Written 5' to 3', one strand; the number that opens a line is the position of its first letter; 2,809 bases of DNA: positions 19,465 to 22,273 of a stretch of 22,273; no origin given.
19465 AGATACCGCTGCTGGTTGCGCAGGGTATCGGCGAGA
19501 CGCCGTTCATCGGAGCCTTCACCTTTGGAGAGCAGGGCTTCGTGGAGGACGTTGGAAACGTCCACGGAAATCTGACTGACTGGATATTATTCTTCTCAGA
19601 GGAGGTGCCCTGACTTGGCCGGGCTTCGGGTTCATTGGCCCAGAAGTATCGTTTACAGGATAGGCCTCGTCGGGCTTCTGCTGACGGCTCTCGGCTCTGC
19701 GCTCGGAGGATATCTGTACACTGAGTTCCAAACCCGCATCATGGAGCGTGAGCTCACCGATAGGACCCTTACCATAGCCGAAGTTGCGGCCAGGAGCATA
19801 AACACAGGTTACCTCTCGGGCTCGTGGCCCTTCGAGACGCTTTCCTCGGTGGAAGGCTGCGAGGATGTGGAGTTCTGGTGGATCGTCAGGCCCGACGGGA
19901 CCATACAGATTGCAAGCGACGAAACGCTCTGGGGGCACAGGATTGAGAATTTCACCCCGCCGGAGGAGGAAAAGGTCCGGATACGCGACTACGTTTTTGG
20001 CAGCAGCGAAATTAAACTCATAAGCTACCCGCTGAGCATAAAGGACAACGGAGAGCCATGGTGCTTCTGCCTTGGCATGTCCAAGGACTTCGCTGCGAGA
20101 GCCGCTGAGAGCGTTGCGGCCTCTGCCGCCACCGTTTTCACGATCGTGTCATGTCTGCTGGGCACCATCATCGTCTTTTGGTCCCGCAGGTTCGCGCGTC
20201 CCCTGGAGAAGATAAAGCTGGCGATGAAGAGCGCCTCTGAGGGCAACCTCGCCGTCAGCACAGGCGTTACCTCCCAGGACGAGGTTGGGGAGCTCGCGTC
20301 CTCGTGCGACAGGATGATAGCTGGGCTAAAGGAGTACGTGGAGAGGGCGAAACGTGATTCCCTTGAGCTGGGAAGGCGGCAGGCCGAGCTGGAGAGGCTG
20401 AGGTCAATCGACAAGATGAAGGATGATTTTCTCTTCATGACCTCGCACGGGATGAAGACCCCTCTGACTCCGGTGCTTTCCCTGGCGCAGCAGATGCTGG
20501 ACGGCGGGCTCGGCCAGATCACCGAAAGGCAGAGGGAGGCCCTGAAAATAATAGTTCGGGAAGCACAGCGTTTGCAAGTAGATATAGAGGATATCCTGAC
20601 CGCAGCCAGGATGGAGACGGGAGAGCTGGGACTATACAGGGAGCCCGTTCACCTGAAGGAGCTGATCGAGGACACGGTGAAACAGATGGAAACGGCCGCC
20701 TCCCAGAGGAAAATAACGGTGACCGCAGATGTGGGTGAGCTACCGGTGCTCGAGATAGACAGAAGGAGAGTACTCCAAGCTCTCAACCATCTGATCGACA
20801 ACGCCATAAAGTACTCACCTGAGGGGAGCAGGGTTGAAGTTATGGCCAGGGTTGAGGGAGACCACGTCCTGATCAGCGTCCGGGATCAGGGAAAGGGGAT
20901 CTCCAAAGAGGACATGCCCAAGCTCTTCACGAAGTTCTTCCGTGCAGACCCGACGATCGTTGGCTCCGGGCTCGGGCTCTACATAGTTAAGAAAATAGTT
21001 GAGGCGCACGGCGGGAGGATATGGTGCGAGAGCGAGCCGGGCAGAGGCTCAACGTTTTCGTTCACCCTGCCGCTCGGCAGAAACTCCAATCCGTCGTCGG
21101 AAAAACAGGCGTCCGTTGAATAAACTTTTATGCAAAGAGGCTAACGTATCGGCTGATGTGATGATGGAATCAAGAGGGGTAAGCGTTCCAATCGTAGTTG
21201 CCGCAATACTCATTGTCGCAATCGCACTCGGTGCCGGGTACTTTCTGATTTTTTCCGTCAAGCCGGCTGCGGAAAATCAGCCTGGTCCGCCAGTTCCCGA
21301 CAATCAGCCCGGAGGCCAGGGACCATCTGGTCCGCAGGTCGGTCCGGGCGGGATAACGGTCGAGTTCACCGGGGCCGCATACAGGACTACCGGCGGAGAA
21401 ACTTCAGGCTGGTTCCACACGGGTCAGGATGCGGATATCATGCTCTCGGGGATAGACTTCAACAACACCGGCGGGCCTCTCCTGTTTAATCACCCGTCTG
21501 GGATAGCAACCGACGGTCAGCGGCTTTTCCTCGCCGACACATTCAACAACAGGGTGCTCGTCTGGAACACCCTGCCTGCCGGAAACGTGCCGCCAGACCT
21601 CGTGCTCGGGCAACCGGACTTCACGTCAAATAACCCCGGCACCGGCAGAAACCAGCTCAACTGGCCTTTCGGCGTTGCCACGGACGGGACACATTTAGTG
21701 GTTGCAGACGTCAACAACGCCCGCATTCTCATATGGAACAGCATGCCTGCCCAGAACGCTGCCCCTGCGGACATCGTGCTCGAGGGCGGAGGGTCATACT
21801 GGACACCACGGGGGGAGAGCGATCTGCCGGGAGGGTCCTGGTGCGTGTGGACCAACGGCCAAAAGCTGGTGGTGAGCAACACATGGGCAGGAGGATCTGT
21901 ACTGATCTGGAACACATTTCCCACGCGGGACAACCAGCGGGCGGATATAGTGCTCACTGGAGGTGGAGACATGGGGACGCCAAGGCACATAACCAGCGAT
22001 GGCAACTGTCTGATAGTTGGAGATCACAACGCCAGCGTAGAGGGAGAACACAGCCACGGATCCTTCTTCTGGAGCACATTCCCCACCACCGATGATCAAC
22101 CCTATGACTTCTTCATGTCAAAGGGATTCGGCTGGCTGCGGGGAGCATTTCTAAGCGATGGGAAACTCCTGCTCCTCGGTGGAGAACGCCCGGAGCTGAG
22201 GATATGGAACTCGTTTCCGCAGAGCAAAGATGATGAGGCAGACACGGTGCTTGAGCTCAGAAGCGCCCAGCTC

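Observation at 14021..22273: Co-directional cluster coupling a KaiC-like ATPase pair to a multi-component cell-surface sensing apparatus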

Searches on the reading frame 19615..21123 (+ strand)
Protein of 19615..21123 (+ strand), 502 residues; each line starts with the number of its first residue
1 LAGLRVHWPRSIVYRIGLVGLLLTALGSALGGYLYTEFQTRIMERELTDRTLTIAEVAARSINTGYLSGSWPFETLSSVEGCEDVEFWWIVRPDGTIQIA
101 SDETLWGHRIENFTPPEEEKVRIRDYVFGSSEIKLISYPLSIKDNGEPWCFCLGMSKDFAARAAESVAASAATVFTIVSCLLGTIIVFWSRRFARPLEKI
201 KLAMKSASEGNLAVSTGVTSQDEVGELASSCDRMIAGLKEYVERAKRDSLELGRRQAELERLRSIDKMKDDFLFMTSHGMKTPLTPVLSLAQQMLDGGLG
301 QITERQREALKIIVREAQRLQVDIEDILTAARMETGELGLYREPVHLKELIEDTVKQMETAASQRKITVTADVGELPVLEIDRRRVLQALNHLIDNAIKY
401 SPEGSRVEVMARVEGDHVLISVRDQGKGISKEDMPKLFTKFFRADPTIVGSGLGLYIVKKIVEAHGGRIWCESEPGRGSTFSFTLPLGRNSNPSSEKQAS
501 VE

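Call 8: search_protein_families(library=pfam, proteins=[window:19615-21123:+], max_evalue=0.01)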
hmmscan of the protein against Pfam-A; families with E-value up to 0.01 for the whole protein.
window:19615-21123:+ (502 aa): 4 families
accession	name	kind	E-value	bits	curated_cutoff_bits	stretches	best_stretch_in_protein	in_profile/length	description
PF02518.31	HATPase_c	-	1.9e-33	115.7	26.4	1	382-488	2-110/111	Histidine kinase-, DNA gyrase B-, and HSP90-like ATPase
PF00512.31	HisKA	-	4.2e-12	46.4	26.9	1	269-336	2-66/66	His Kinase A (phospho-acceptor) domain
PF00672.30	HAMP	-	7.6e-08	33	25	1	190-239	3-52/53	HAMP domain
PF13581.12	HATPase_c_2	-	1.6e-05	25.4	27.4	1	382-464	28-111/127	Histidine kinase-like ATPase domain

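Call 48: search_protein_families(library=ncbifam, proteins=[window:19615-21123:+], max_evalue=0.01)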
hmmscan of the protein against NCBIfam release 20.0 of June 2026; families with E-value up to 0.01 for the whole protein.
window:19615-21123:+ (502 aa): 94 families (the best 25 are shown)
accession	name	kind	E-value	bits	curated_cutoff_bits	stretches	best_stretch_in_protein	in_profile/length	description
NF046044.1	PnpS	equivalog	1.1e-56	192.6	400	1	259-486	160-390/390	two-component system histidine kinase PnpS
NF033092.0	HK_WalK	equivalog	2.2e-54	185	725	2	264-487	367-594/594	cell wall metabolism sensor histidine kinase WalK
TIGR02966.1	phoR_proteo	equivalog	3.4e-49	167.7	334.2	1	260-485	105-333/333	phosphate regulon sensor histidine kinase PhoR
TIGR02956.1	TMAO_torS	equivalog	1.1e-46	159.4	676.5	1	267-497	462-692/967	TMAO reductase system sensor histidine kinase/response regulator TorS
NF040691.1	MtrAB_MtrB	equivalog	4.3e-45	154.7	450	1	167-490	186-495/507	MtrAB system histidine kinase MtrB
NF041880.1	EPS_EpsF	equivalog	9.8e-44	149.7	900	1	258-486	263-492/492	response regulator EpsF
NF006800.0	PRK09303.1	equivalog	2e-43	148.8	342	1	254-490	136-380/383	histidine kinase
NF045595.1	HK_scytonemin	equivalog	1.9e-39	135.6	865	1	204-487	357-635/637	scytonemin biosynthesis sensor histidine kinase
NF008318.0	PRK11107.1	equivalog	5.7e-39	133.9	890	1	226-498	253-529/920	two-component sensor histidine kinase BarA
NF047874.1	MASE3_PAS_HK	subfamily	3.4e-38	131.9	560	1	244-495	378-632/655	MASE3 domain-containing sensor histidine kinase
NF008312.0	PRK11100.1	equivalog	1.1e-37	130.1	356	1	171-486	187-473/477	two-component system sensor histidine kinase CreC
NF011874.0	PRK15347.1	equivalog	1.7e-37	128.9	852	1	158-494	286-621/921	two component system sensor kinase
TIGR01386.1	cztS_silS_copS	subfamily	2.5e-37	129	292.55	1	276-486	248-457/457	heavy metal sensor histidine kinase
NF008468.0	PRK11360.1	equivalog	4.8e-37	127.6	646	1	276-492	403-613/616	two-component system sensor histidine kinase AtoS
NF012163.2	BaeS_SmeS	equivalog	1.2e-36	126.6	500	1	251-485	218-456/457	sensor histidine kinase efflux regulator BaeS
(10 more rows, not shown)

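Call 72: search_protein_families(library=padloc, proteins=[window:19615-21123:+], max_evalue=0.001)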
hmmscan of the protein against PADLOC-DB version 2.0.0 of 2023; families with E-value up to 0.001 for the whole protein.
window:19615-21123:+ (502 aa): 2 families
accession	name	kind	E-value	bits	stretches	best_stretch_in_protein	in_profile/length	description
PDLC04647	PDC-M43B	-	6.7e-09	33.2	1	378-471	220-317/347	-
PDLC04649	PDC-M43B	-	5e-05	20.4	1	389-463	232-310/345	-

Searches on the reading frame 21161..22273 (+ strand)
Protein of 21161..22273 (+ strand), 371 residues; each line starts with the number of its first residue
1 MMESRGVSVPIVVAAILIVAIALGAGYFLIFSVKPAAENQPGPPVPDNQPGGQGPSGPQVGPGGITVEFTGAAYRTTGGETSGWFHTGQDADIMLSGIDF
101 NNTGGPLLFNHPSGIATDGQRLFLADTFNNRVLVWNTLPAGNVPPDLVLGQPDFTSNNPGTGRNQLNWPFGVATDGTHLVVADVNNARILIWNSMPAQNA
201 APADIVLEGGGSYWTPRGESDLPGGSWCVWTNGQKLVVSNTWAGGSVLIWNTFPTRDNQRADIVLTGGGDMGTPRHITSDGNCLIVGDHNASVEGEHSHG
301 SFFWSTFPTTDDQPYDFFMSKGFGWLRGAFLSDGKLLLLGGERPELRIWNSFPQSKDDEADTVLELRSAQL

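Call 8: search_protein_families(library=pfam, proteins=[window:21161-22273:+], max_evalue=0.01)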
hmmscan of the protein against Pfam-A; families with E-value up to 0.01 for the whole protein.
window:21161-22273:+ (371 aa): 1 family
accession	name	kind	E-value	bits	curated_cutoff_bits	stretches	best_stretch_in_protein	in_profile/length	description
PF01436.27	NHL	-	2e-07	31.2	20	0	109-134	1-27/28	NHL repeat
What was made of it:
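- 21161..22273 (+): g7: signal-anchored NHL-repeat protein, cut by the end of the contig. It is adjacent but not shown to belong to the module. Pfam NHL 2e-7, 31 bits (call 8).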

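Call 35: search_protein_families(library=pfam, proteins=[window:21161-22273:+], max_evalue=10)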
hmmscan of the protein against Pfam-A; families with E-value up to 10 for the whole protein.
window:21161-22273:+ (371 aa): 2 families
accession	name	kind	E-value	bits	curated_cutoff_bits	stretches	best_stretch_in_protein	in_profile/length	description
PF01436.27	NHL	-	2e-07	31.2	20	2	109-134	1-27/28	NHL repeat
PF11142.13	DUF2917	-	0.019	14.7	25.5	1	201-219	33-51/59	Protein of unknown function (DUF2917)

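Call 48: search_protein_families(library=ncbifam, proteins=[window:21161-22273:+], max_evalue=0.01)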
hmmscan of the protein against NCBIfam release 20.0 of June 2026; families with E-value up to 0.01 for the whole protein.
window:21161-22273:+ (371 aa): 1 family
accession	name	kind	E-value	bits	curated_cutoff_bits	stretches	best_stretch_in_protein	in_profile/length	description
NF035926.1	scyF_NHL_VPEP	equivalog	0.00019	20.7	350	1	60-193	152-274/376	scytonemin biosynthesis PEP-CTERM protein ScyF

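Call 72: search_protein_families(library=padloc, proteins=[window:21161-22273:+], max_evalue=0.001)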
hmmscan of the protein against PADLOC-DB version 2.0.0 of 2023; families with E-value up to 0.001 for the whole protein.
window:21161-22273:+ (371 aa): 0 families
